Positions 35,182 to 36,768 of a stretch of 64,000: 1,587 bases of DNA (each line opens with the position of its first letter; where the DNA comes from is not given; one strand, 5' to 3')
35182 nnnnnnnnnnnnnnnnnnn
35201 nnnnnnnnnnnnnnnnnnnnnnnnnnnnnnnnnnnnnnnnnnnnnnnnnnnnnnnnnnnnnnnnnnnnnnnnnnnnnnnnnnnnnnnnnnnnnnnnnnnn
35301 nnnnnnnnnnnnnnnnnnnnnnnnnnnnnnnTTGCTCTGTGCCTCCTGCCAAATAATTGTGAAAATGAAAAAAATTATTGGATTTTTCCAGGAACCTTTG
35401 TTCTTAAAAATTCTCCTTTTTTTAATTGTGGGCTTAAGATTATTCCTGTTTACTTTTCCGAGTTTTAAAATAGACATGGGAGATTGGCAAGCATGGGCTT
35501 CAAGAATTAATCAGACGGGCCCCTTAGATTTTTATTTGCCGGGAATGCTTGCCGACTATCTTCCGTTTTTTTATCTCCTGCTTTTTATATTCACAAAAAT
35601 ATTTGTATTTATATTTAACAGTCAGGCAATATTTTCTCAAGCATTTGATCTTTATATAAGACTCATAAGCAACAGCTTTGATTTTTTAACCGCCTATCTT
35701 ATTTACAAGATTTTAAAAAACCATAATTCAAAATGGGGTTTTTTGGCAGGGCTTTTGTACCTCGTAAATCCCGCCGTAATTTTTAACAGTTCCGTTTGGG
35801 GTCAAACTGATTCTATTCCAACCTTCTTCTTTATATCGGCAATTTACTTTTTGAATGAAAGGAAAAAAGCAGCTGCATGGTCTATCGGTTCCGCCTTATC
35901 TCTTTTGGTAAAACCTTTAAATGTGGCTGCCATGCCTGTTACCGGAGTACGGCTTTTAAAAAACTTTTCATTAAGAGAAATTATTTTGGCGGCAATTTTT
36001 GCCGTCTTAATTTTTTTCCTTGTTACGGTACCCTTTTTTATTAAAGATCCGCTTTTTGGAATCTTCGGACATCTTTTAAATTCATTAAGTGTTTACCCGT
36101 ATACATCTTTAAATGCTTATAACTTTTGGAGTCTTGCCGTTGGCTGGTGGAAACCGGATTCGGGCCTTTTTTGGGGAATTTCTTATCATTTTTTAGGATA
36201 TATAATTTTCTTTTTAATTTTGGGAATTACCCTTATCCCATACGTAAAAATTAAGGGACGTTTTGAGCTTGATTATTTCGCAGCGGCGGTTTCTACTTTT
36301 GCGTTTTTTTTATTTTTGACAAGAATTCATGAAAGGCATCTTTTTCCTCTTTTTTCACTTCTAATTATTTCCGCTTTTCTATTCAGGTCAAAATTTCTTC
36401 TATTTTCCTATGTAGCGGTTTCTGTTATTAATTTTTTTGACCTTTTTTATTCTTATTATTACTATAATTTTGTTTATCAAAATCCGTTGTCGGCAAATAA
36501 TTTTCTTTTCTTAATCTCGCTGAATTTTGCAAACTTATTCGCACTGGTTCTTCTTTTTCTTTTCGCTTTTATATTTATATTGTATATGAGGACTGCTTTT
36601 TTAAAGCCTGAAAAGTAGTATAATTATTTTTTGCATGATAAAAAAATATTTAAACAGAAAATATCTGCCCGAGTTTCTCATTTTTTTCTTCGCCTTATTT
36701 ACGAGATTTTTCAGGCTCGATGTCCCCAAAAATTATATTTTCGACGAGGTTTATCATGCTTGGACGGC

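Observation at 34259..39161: LCP ligase followed by three consecutive GT-C membrane glycosyltransferases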

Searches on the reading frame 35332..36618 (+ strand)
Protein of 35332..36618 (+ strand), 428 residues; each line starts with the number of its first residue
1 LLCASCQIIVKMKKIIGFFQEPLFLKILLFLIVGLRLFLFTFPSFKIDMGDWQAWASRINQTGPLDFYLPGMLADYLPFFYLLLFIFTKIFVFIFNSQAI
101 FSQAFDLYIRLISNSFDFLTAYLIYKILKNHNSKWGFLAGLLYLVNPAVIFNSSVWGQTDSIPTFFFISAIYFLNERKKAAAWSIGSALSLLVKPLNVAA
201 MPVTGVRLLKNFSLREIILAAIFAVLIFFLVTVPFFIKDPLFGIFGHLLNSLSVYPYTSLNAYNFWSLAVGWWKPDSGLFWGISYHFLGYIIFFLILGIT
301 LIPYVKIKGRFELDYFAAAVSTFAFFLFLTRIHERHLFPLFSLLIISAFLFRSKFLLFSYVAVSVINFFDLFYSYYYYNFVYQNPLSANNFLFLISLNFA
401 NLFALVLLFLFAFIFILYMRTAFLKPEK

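Call 4: search_protein_families(library=pfam, proteins=[window:35332-36618:+], max_evalue=0.01)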
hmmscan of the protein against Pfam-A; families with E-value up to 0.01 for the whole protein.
window:35332-36618:+ (428 aa): 0 families

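Call 5: search_protein_families(library=ncbifam, proteins=[window:35332-36618:+], max_evalue=0.01)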
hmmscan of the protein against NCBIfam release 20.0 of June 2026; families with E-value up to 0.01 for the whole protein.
window:35332-36618:+ (428 aa): 0 families

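Call 16: search_solved_structures(query=window:35365-36618:+, max_evalue=10)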
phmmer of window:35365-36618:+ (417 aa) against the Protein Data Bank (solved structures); distinct sequences matched with E-value up to 10: 0.

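Call 19: find_homologous_proteins(query=window:35365-36618:+, max_evalue=0.001)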
Query window:35365-36618:+ (417 aa): 117 proteins with E <= 0.001 among 8000 candidates.
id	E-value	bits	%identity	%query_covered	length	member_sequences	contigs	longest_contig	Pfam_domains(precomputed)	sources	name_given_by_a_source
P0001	4.1e-261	885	100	100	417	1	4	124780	-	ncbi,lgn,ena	-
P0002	5.7e-167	574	69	95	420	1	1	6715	-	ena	-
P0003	5.3e-161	555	64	98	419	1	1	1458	-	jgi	jgi:Gpi18-like mannosyltransferase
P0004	1.5e-160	553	64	94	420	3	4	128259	-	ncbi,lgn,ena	-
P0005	5.6e-155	535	62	94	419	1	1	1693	-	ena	-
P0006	1.1e-153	531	62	92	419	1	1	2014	-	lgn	-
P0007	2.5e-135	470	53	98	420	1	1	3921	-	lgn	-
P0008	1.5e-134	468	54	92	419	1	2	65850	-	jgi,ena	-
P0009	5.2e-133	463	52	98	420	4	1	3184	-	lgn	-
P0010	3.5e-132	460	53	91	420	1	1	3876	-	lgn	-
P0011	1.3e-131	458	52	92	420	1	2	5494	-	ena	-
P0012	2.1e-131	457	52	100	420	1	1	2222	-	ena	-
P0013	3.4e-131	457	54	92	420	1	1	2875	-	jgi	jgi:Gpi18-like mannosyltransferase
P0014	5.5e-131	456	52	99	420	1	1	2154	-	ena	-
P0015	6.3e-130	452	53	96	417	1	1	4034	-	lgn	-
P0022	8.4e-127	442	52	92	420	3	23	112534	-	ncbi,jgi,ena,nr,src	ncbi:MAG: hypothetical protein A3H50_00270 [Candidatus Levybacteria bacterium RIFCSPLOWO2_02_FULL_37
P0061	7.3e-84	301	44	91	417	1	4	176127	-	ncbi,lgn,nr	ncbi:hypothetical protein HYW41_03975 [Candidatus Daviesbacteria bacterium]|nr:hypothetical protein 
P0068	3.2e-78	282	43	99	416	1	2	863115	-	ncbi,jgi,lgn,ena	-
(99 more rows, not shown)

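Call 26: find_encoding_contigs(protein=P0001, flank=10000, max_places=3)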
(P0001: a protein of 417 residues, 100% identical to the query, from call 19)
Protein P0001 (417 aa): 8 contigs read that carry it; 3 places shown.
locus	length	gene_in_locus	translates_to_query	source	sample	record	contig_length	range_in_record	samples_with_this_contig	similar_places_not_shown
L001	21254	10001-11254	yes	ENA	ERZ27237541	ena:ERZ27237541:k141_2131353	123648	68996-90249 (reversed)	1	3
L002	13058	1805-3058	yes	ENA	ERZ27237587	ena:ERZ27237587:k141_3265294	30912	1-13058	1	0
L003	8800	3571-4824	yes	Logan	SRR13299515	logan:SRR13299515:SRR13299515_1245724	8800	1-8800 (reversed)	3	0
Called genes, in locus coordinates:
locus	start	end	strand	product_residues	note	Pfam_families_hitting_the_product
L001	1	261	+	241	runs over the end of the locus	-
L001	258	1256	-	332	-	PF00294:PfkB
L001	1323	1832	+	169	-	-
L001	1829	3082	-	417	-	-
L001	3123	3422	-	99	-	PF01638:HxlR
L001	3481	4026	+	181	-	PF03358:FMN_red, PF02525:Flavodoxin_2 (weak)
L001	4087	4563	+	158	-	PF09055:Sod_Ni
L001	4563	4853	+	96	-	PF10502:Peptidase_S26, PF00717:Peptidase_S24, PF10502:Peptidase_S26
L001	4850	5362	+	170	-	PF06325:PrmA (weak)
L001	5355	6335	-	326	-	PF02388:FemAB, PF13480:Acetyltransf_6, PF02388:FemAB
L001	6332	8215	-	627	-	PF00580:UvrD-helicase, PF13245:AAA_19, PF13604:AAA_30 (faint), PF01443:Viral_helicase1 (faint), PF13361:UvrD_C, PF13538:UvrD_C_2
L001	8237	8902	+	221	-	PF00121:TIM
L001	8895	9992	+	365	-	PF03816:LytR_cpsA_psr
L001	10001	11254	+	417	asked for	-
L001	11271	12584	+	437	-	PF02366:PMT, PF13231:PMT_2, PF16192:PMT_4TMC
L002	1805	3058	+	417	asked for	-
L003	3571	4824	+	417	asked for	-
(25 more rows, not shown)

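Call 27: find_encoding_contigs(protein=P0004, flank=8000, max_places=1)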
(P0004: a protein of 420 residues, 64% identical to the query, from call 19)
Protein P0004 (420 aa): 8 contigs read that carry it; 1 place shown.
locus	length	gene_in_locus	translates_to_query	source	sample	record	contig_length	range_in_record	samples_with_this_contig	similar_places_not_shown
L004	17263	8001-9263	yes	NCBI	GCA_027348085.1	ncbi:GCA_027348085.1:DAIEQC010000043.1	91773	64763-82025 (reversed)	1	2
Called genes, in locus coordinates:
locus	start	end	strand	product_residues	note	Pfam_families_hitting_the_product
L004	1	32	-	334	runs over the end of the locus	PF00294:PfkB, PF08543:Phos_pyr_kin (weak)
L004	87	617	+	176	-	-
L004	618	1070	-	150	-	PF06210:DUF1003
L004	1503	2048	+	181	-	PF02525:Flavodoxin_2 (weak), PF03358:FMN_red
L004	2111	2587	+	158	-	PF09055:Sod_Ni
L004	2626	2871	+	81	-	PF00717:Peptidase_S24 (weak), PF10502:Peptidase_S26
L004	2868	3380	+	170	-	PF08123:DOT1 (faint), PF13847:Methyltransf_31 (weak)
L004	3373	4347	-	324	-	PF02388:FemAB, PF13480:Acetyltransf_6, PF02388:FemAB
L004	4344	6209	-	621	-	PF00580:UvrD-helicase, PF13245:AAA_19, PF13604:AAA_30 (faint), PF01443:Viral_helicase1 (faint), PF13361:UvrD_C, PF13538:UvrD_C_2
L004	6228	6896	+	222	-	PF00121:TIM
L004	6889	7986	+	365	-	PF03816:LytR_cpsA_psr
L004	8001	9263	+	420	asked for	-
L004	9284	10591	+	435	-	PF02366:PMT, PF13231:PMT_2, PF16192:PMT_4TMC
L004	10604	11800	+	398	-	-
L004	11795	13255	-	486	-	PF16656:Pur_ac_phosph_N (weak), PF17936:Big_6 (faint), PF19077:Big_13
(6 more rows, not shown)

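Call 28: find_encoding_contigs(protein=P0022, flank=8000, max_places=1)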
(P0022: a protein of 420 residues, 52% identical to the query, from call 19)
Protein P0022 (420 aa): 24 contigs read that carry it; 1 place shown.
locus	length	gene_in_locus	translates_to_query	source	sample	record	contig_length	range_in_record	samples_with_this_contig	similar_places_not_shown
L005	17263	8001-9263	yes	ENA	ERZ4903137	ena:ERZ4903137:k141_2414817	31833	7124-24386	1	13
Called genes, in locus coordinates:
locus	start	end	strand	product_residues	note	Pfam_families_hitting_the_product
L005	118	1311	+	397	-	PF00070:Pyr_redox (faint), PF07992:Pyr_redox_2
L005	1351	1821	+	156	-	PF09055:Sod_Ni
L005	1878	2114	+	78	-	PF00717:Peptidase_S24, PF10502:Peptidase_S26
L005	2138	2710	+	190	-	PF02353:CMAS (weak), PF06325:PrmA, PF08123:DOT1 (faint)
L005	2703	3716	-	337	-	PF02388:FemAB, PF13480:Acetyltransf_6 (faint), PF02388:FemAB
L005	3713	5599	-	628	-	PF00580:UvrD-helicase, PF13245:AAA_19, PF01443:Viral_helicase1 (faint), PF13361:UvrD_C, PF13538:UvrD_C_2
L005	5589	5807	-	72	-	-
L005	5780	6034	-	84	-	-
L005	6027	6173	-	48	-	PF00580:UvrD-helicase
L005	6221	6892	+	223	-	PF00121:TIM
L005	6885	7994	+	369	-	PF03816:LytR_cpsA_psr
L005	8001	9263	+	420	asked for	-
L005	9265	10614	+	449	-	PF02366:PMT, PF13231:PMT_2, PF16192:PMT_4TMC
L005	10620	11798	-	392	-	-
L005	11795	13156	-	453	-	PF19077:Big_13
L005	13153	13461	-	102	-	-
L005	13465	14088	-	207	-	PF04350:PilO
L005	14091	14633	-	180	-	-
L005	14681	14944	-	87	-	-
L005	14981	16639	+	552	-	PF03023:MurJ, PF13440:Polysacc_synt_3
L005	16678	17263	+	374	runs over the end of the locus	PF00586:AIRS, PF02769:AIRS_C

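Call 29: find_encoding_contigs(protein=P0061, flank=8000, max_places=1)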
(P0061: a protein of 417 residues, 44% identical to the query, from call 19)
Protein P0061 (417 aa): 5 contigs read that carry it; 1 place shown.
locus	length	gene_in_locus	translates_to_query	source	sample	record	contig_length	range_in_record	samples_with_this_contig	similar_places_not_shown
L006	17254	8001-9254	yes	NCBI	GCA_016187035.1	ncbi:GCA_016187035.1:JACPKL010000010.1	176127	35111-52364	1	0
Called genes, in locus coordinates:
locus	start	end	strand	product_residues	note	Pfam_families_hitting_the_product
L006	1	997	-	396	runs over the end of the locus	PF11258:DUF3048, PF17479:DUF3048_C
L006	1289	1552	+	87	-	-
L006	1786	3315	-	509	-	PF05362:Lon_C (weak), PF13541:ChlI, PF00158:Sigma54_activat (faint), PF00493:MCM (faint), PF01078:Mg_chelatase, PF05496:RuvB_N (faint), PF07728:AAA_5, PF13335:Mg_chelatase_C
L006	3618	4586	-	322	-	PF01594:AI-2E_transport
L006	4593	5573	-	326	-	PF01745:IPT (weak), PF01715:IPPT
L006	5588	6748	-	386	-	-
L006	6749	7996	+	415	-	-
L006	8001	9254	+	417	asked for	-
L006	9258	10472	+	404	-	PF02366:PMT, PF13231:PMT_2, PF16192:PMT_4TMC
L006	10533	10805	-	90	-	PF00216:Bac_DNA_binding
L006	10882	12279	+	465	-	-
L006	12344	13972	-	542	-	PF13231:PMT_2 (weak)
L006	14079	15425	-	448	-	PF12072:RNase_Y_N, PF00013:KH_1 (faint), PF01966:HD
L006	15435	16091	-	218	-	PF27462:RecX_N, PF21982:RecX_HTH1 (faint), PF02631:RecX_HTH2, PF21981:RecX_HTH3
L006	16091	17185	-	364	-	PF00154:RecA_N, PF06745:ATPase (faint), PF08423:Rad51, PF27531:MT3502_N (weak), PF21096:RecA_C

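Call 30: find_encoding_contigs(protein=P0068, flank=8000, max_places=1)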
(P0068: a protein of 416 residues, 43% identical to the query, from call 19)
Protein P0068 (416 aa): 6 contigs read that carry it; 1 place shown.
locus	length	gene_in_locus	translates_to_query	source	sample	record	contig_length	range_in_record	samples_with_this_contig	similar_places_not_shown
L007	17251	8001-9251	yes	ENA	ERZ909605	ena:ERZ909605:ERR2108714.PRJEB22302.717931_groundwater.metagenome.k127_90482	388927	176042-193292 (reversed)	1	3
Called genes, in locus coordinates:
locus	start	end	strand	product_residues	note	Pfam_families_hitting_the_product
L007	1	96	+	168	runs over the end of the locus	-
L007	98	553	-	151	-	PF06210:DUF1003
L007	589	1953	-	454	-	-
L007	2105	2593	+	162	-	PF09055:Sod_Ni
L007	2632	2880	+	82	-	PF10502:Peptidase_S26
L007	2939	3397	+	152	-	PF06325:PrmA (weak), PF08123:DOT1 (weak)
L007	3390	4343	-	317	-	PF02388:FemAB, PF13480:Acetyltransf_6, PF02388:FemAB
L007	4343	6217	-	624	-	PF00580:UvrD-helicase, PF13245:AAA_19, PF13604:AAA_30 (faint), PF01443:Viral_helicase1 (faint), PF13361:UvrD_C, PF13538:UvrD_C_2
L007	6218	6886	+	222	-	PF00121:TIM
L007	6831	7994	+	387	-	PF03816:LytR_cpsA_psr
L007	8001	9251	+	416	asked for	-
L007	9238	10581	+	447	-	PF02366:PMT, PF13231:PMT_2, PF16192:PMT_4TMC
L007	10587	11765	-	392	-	-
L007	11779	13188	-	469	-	PF19077:Big_13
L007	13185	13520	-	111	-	-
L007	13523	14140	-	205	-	PF04350:PilO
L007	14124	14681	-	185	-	-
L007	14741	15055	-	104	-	PF01649:Ribosomal_S20p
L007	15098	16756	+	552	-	PF01554:MatE (weak), PF03023:MurJ, PF13440:Polysacc_synt_3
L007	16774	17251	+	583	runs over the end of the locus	PF00009:GTP_EFTU, PF00071:Ras (weak), PF22042:EF-G_D2 (weak), PF03144:GTP_EFTU_D2, PF14492:EFG_III (weak), PF00679:EFG_C, PF06421:LepA_C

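Call 31: predict_structure(alignment_id=A1)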
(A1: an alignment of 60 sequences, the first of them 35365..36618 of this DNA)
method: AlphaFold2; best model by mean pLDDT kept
length: 417 residues; sequences in the alignment: 60
mean_pLDDT: 94.7   pTM: 0.93
mean pLDDT of the five models: 94.7, 94.4, 94.0, 93.9, 93.4
residues with pLDDT >= 90: 367; 70-90: 38; 50-70: 11; < 50: 1
segments of 3 or more residues with pLDDT < 50: none
pLDDT, mean of each block of 10 residues (from residue 1): 65 94 98 96 97 90 92 98 97 98 98 96 92 98 97 98 97 97 93 96 98 97 94 89 89 96 94 97 98 90 97 97 95 98 98 98 97 96 97 98 97 70
secondary structure, 60 per line:
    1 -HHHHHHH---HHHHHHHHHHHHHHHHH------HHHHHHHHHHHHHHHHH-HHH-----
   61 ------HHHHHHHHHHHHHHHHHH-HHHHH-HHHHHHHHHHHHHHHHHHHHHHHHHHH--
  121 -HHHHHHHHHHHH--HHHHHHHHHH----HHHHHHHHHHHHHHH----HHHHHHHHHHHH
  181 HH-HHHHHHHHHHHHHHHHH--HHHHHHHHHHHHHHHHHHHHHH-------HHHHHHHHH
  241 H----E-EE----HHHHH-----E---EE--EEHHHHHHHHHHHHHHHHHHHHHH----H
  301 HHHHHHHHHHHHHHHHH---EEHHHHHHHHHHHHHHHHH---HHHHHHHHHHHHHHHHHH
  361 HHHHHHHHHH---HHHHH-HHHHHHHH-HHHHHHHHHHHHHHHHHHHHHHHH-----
elements in order: H2-8 H12-28 H35-51 H67-84 H86-90 H92-118 H122-133 H136-145 H150-164 H169-182 H184-200 H203-224 H232-241 H254-258 H274-295 H300-317 H323-339 H343-370 H374-378 H380-387 H389-412

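Call 36: fold_search(model_id=the predicted structure, library=pdb)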
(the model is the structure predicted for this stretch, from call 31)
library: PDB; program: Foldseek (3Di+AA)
matches with E <= 10: 186; with E <= 0.001: 1
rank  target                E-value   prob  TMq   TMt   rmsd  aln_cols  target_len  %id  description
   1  6snh_X                8.6e-07  1.00  0.72  0.63   9.2       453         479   16  Cryo-EM structure of yeast ALG6 in complex with 6AG9 Fab and Dol25-P-Glc (released 2020-03-11)
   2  9ub7_B                1.1e-03  1.00  0.61  0.63   6.5       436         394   16  Structure of glycosylphosphatidylinositol transamidase,state 1 (released 2026-04-08)
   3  9wno_A                1.9e-03  1.00  0.63  0.64   6.3       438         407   16  Cryo-EM structure of Candida glabrata GPI mannosyltransferase I bound to Dol-P-Man (released 2025-12-03)
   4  9dm7_A                2.8e-03  1.00  0.56  0.62   7.1       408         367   15  mannosyltransferase PimE in complex with Fab_E6 (released 2025-06-25)
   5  5f15                  3.3e-03  1.00  0.51  0.41  12.4       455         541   14  Crystal Structure of ArnT from Cupriavidus metallidurans bound to Undecaprenyl phosphate (released 2016-02-17)
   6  7w72_U                4.4e-03  1.00  0.50  0.50   8.9       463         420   17  Structure of a human glycosylphosphatidylinositol (GPI) transamidase (released 2022-02-16)
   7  7wld_U                5.8e-03  1.00  0.53  0.53   8.3       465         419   16  Cryo-EM structure of the human glycosylphosphatidylinositol transamidase complex at 2.53 Angstrom resolution (released 2022-04-27)
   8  5ezm                  6.0e-03  1.00  0.52  0.41  12.4       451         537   13  Crystal Structure of ArnT from Cupriavidus metallidurans in the apo state (released 2016-02-17)
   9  9s6r_A                8.3e-03  1.00  0.61  0.65   5.7       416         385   14  Ternary cryo-EM structure of yeast ALG3 with Dol25-PP-GlcNAc2Man5, Dol25-P-Man, and Fab (released 2026-03-18)
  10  9n9j_I                1.1e-02  1.00  0.42  0.28  17.6       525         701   14  Structure of a GRP94 folding intermediate engaged with a CCDC134- and FKBP11-bound secretory translocon (released 2025-11-19)
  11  8imx_U                1.2e-02  1.00  0.55  0.55   7.8       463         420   17  Cryo-EM structure of GPI-T with a chimeric GPI-anchored protein (released 2023-08-16)
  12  8b6l_I                2.2e-02  1.00  0.45  0.30  17.9       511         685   14  Subtomogram average of the human Sec61-TRAP-OSTA-translocon (released 2022-12-07)
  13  9s6u_A                2.6e-02  1.00  0.44  0.35  14.7       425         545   13  Ternary cryo-EM structure of human ALG9 with Dol25-PP-GlcNAc2Man8, Dol25-P-Man and Fab (released 2026-03-18)
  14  6s7t_A                2.8e-02  1.00  0.42  0.27  13.5       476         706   14  Cryo-EM structure of human oligosaccharyltransferase complex OST-B (released 2019-12-18)
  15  8agb_A                2.9e-02  0.99  0.41  0.29  18.7       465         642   16  Structure of yeast oligosaccharylransferase complex with lipid-linked oligosaccharide bound (released 2022-12-07)
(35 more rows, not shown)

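Call 39: search_solved_structures(query=A1, max_evalue=10, show_alignments=3)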
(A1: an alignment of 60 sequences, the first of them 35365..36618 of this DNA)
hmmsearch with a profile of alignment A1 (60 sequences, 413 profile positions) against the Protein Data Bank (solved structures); distinct sequences matched with E-value up to 10: 0.

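Call 53: find_related_loci(query=A1, collection=genome_contigs, flank=7000)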
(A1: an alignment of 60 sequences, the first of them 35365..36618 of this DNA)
Query A1 (417 aa) in genome_contigs; peptide patterns used: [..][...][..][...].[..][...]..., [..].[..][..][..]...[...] (x = any residue, [..] = any of these).
599 stretches matched a pattern (row limit reached: there are more); 552 encode a relative of the query (tblastn E <= 1e-3); the best 80 are kept; 80 distinct loci.
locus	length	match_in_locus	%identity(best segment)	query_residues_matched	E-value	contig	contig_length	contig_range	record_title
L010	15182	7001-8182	64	25-414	1e-147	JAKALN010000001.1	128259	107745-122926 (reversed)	MAG: bacterium isolate WY5.bin128 NODE_199_length_128259_cov_9.479966, whole genome shotgun sequence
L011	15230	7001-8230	52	9-417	2e-122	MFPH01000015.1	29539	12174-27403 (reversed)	MAG: Candidatus Levybacteria bacterium RIFCSPLOWO2_12_FULL_37_14 rifcsplowo2_12_scaffold_1408, whole genome shotgun sequ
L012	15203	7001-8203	53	11-410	3e-122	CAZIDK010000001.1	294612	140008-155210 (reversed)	MAG TPA_asm: uncultured Gammaproteobacteria bacterium isolate SRP302447_co4_23 genome assembly, contig: NODE_116_length_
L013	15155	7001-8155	52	30-413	1e-127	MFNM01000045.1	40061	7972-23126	MAG: Candidatus Levybacteria bacterium RIFCSPHIGHO2_01_FULL_37_33 rifcsphigho2_01_scaffold_7664, whole genome shotgun se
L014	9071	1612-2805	43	17-414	1e-79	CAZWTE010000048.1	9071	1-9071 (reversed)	MAG TPA_asm: uncultured Gammaproteobacteria bacterium isolate binchicken_co144_909 genome assembly, contig: NODE_15916_l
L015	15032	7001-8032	44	17-360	6e-76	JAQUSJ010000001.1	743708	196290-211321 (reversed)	MAG: Candidatus Daviesbacteria bacterium isolate STD1_94 NODE_9_length_743708_cov_15.213565_Sandtown_D1, whole genome sh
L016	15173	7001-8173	51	30-417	8e-121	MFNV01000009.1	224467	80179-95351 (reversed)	MAG: Candidatus Levybacteria bacterium RIFCSPHIGHO2_01_FULL_41_15 rifcsphigho2_01_scaffold_837, whole genome shotgun seq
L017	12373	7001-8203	39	11-412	1e-66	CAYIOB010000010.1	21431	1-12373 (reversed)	MAG TPA_asm: uncultured Gammaproteobacteria bacterium isolate ERP119705_co25_644 genome assembly, contig: NODE_1425_leng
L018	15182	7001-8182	37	15-410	1e-65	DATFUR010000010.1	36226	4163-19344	MAG TPA_asm: Patescibacteria group bacterium isolate SMAG_U9442 k141_5006947, whole genome shotgun sequence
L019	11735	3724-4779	35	9-376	4e-53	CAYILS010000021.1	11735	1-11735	MAG TPA_asm: uncultured Pseudomonadales bacterium isolate ERP119705_co23_57 genome assembly, contig: NODE_5558_length_11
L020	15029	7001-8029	37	15-359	8e-52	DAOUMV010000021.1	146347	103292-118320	MAG TPA_asm: Dehalococcoidia bacterium isolate W92_284 k127_1030207, whole genome shotgun sequence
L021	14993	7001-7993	38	32-371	6e-52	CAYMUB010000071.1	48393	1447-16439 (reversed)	MAG TPA_asm: uncultured Gammaproteobacteria bacterium isolate binchicken_co203_488 genome assembly, contig: k141_2354376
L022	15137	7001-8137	32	17-400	2e-51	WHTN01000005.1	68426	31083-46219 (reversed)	MAG: Dehalococcoidia bacterium isolate Dino_bin38 NODE_400_length_68426_cov_2.22793, whole genome shotgun sequence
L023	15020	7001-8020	38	24-367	1e-51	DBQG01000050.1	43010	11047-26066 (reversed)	MAG TPA_asm: Patescibacteria group bacterium UBA1400 UBA1400_contig_4553, whole genome shotgun sequence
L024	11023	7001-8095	35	24-400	3e-50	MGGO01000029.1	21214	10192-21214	MAG: Candidatus Woesebacteria bacterium RIFCSPHIGHO2_01_FULL_44_10 rifcsphigho2_01_scaffold_8074, whole genome shotgun s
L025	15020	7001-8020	34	32-375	9e-49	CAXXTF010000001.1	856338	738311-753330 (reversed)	MAG: Dehalococcoidia bacterium isolate b426fa95-c85f-4e70-a700-4121ed63f50a genome assembly, contig: contig_1, whole gen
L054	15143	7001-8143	33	24-417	4e-37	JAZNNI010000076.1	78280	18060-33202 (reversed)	MAG: Clostridia bacterium isolate T1900044657_TS20190123.MAGScoT_cleanbin_000020 SGB_1486_k141_1078391, whole genome sho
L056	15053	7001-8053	30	9-368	7e-37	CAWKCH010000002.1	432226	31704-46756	MAG: Candidatus Bathyarchaeota archaeon isolate MFD03804.bin.2.28 genome assembly, contig: contig_15244, whole genome sh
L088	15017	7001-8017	32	24-373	3e-34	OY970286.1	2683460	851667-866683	MAG: uncultured archaeon isolate MFD02416.bin.1.261 genome assembly, chromosome: 1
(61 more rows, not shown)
